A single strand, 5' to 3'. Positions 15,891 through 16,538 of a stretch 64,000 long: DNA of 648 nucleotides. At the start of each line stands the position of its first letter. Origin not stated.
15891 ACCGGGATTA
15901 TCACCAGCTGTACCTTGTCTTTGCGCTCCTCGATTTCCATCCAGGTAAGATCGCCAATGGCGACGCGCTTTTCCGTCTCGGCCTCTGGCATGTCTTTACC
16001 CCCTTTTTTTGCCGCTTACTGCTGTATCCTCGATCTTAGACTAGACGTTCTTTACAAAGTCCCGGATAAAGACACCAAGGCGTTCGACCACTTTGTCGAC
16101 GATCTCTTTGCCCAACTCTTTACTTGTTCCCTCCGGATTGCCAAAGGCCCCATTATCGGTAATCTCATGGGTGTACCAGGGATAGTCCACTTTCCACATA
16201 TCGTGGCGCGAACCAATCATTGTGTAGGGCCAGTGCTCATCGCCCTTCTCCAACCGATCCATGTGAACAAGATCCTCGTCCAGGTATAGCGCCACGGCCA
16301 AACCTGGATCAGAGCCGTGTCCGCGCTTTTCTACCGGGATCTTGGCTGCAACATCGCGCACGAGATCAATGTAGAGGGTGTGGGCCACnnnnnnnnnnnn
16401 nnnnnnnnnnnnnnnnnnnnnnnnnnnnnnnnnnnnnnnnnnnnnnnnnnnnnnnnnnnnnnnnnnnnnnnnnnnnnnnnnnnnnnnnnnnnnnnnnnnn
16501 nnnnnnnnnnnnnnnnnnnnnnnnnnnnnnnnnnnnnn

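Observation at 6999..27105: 20-kb nitrogen-compound uptake/catabolism island with redundant amidohydrolases and two transport systems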

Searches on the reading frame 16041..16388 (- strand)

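Call 22: search_protein_families(library=pfam, proteins=[window:16041-16388:-], max_evalue=0.00001)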
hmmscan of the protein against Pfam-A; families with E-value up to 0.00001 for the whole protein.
window:16041-16388:- (115 aa): 1 family
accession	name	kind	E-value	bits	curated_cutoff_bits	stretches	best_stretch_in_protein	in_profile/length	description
PF02633.19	Creatininase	-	1.8e-12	47.6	31.3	1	20-105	157-235/238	Creatinine amidohydrolase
